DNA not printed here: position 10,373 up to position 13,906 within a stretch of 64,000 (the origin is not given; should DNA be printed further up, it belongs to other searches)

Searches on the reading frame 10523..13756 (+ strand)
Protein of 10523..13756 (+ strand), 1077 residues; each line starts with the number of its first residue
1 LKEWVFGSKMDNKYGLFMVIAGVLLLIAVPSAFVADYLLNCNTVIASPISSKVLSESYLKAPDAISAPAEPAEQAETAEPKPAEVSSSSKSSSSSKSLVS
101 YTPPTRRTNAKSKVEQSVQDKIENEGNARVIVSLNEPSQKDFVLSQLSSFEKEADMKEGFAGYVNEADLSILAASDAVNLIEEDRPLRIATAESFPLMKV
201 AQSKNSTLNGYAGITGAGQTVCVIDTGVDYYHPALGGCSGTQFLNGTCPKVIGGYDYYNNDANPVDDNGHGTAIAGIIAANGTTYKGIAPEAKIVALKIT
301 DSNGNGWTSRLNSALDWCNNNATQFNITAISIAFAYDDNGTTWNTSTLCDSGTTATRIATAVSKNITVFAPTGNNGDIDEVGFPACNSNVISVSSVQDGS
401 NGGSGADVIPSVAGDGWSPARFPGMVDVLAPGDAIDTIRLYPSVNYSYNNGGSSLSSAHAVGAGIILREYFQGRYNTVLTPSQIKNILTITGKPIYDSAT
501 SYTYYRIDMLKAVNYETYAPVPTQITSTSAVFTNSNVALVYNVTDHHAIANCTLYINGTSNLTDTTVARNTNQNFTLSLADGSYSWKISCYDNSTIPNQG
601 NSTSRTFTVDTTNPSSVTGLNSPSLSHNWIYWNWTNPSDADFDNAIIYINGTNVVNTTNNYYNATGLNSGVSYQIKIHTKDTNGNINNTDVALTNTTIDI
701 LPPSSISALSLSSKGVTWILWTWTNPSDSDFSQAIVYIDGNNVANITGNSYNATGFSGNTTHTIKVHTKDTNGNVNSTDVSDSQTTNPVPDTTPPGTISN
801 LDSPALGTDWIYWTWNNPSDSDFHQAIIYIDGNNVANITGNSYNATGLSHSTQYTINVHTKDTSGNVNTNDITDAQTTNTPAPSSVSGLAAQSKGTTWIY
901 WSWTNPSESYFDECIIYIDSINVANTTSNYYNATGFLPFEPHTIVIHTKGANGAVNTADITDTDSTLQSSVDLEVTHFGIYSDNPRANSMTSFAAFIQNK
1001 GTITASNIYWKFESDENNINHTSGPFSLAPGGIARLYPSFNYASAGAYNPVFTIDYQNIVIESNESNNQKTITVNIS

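Call 17: search_protein_families(library=pfam, proteins=[window:10523-13756:+], max_evalue=0.001)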
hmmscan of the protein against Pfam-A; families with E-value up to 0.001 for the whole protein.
window:10523-13756:+ (1077 aa): 3 families
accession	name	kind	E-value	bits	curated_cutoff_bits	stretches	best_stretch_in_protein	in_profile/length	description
PF00082.27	Peptidase_S8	-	1e-27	97.6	21.8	1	216-491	1-272/288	Subtilase family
PF07705.17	CARDB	-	3.9e-08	33.9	22.7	1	972-1071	3-100/101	CARDB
PF00041.27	fn3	-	4.2e-05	24.1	25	0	617-685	3-74/84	Fibronectin type III domain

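Call 47: find_related_loci(query=window:10523-13756:+, collection=metagenome_contigs, flank=10000)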
Query window:10523-13756:+ (1077 aa) in metagenome_contigs; peptide patterns used: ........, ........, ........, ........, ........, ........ (x = any residue, [..] = any of these).
65 stretches matched a pattern; 11 encode a relative of the query (tblastn E <= 1e-3); 11 distinct loci.
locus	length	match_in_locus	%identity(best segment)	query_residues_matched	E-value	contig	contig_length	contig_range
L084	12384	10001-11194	36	113-520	5e-67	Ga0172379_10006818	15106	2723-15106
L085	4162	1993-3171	38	113-514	4e-59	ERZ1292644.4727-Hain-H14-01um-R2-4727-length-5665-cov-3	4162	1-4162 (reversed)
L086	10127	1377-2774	35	114-588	9e-52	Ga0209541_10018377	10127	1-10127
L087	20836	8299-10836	35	113-514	4e-49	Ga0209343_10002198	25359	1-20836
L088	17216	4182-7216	35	113-514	4e-49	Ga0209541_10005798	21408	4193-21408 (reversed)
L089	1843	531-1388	28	217-549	2e-21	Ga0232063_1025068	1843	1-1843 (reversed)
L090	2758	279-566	49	610-971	2e-18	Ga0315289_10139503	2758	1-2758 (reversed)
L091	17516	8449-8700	50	610-963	1e-17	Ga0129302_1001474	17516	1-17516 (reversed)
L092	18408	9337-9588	50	610-963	2e-17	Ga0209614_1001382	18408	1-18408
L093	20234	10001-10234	44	606-936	1e-11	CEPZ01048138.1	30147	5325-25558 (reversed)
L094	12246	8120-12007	29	221-516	3e-10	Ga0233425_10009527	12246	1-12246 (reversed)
